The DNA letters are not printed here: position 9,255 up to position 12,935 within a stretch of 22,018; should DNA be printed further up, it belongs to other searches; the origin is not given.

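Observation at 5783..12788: Tandem paralogous giant lipoproteins carrying three copies of an FN3-like + YAWLQL-domain + purple-acid-phosphatase-like module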

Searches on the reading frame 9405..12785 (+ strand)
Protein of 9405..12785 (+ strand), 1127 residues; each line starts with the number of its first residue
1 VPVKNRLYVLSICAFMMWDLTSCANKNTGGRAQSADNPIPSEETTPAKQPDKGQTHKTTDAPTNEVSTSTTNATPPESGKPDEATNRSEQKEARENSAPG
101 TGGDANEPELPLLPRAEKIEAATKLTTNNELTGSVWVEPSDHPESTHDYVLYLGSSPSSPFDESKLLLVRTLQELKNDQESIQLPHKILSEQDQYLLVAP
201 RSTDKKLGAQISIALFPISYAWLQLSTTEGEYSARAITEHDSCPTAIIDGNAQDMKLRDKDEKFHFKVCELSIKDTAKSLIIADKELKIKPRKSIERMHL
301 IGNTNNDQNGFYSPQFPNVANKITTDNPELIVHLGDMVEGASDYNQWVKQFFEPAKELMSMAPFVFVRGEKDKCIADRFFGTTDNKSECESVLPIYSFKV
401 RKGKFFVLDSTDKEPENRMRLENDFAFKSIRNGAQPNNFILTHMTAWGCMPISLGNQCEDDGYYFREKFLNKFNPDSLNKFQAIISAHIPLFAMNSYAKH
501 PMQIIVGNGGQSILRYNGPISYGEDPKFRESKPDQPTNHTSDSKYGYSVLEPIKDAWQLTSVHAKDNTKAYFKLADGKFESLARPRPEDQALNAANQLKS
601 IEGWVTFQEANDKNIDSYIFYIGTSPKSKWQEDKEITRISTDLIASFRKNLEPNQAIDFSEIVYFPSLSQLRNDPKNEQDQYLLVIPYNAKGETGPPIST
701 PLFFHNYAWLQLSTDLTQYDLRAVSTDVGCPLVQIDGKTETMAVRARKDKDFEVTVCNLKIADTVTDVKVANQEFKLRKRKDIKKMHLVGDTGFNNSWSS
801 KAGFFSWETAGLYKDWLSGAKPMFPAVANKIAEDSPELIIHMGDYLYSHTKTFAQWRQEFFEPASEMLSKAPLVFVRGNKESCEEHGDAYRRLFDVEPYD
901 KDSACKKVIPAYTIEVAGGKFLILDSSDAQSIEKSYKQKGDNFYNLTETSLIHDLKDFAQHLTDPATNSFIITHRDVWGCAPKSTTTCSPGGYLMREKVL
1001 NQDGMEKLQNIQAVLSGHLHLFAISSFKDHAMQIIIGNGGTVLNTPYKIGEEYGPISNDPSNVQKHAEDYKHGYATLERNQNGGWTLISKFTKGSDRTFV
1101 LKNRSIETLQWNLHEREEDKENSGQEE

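Call 6: search_protein_families(library=pfam, proteins=[window:9405-12785:+], max_evalue=1)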
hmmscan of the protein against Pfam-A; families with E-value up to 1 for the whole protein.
window:9405-12785:+ (1127 aa): 4 families
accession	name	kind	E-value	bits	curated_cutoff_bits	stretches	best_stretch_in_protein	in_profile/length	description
PF00149.33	Metallophos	-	7.3e-19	69.4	21.5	2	819-1020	13-189/191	Calcineurin-like phosphoesterase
PF09423.15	PhoD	-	0.0022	17.6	27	1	825-853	15-43/343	PhoD-like phosphatase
PF14008.11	Metallophos_C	-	0.005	17.9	23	0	501-551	2-41/63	Iron/zinc purple acid phosphatase-like protein C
PF12698.13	ABC2_membrane_3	-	0.28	10.7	31.6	1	643-691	44-90/347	ABC-2 family transporter protein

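Call 7: search_protein_families(library=ncbifam, proteins=[window:9405-12785:+], max_evalue=1)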
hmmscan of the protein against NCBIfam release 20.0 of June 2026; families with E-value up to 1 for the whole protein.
window:9405-12785:+ (1127 aa): 3 families
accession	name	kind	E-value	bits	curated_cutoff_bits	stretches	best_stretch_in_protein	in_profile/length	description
TIGR04123.1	P_estr_lig_assc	hypoth_equivalog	0.0006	19.3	150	1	317-373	54-110/207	ligase-associated DNA damage response endonuclease PdeM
TIGR03490.1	Mycoplas_LppA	paralog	0.0089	14.5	325.5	1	6-96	7-96/541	LppA family lipoprotein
NF033525.2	lasso_albusnod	subfamily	0.094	13.1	30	0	324-338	11-25/44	albusnodin family lasso peptide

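Call 10: search_solved_structures(query=window:9405-12785:+, max_evalue=1, show_alignments=2)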
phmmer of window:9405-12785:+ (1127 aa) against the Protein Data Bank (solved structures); distinct sequences matched with E-value up to 1: 0.

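Call 12: find_homologous_proteins(query=window:9405-12785:+, max_evalue=0.001)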
Query window:9405-12785:+ (1127 aa): 1 proteins with E <= 0.001 among 6333 candidates.
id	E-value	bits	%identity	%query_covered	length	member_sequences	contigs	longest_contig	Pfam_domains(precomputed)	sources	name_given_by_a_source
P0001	0.0e+0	2621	100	100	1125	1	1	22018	PF00149.34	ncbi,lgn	-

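Call 16: find_encoding_contigs(protein=P0001, flank=10000, max_places=6)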
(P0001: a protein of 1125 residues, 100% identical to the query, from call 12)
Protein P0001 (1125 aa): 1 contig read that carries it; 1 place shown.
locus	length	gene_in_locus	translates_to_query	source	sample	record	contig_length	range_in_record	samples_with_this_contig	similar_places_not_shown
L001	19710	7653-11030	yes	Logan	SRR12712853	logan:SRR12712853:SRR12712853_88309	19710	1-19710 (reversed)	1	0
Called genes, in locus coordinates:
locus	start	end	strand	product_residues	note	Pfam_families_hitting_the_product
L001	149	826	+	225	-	PF00753:Lactamase_B, PF23023:Anti-Pycsar_Apyc1 (faint), PF12706:Lactamase_B_2 (weak)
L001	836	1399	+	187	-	PF00265:TK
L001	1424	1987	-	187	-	-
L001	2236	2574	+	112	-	PF01910:Thiamine_BP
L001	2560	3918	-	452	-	PF13167:GTP-bdg_N, PF16360:GTP-bdg_M, PF01926:MMR_HSR1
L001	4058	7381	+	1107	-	PF00149:Metallophos (weak)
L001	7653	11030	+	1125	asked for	PF00149:Metallophos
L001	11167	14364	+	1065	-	PF01590:GAF, PF08447:PAS_3, PF13426:PAS_9, PF00989:PAS, PF08448:PAS_4, PF08447:PAS_3, PF13426:PAS_9, PF00512:HisKA, +6 more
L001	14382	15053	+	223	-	PF10604:Polyketide_cyc2, PF03364:Polyketide_cyc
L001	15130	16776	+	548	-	PF13738:Pyr_redox_3 (faint), PF00890:FAD_binding_2 (weak), PF01266:DAO, PF03486:HI0933_like (faint), PF07992:Pyr_redox_2 (faint), PF13450:NAD_binding_8 (faint)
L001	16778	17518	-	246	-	PF01145:Band_7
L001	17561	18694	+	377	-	PF12146:Hydrolase_4 (faint)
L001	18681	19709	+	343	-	?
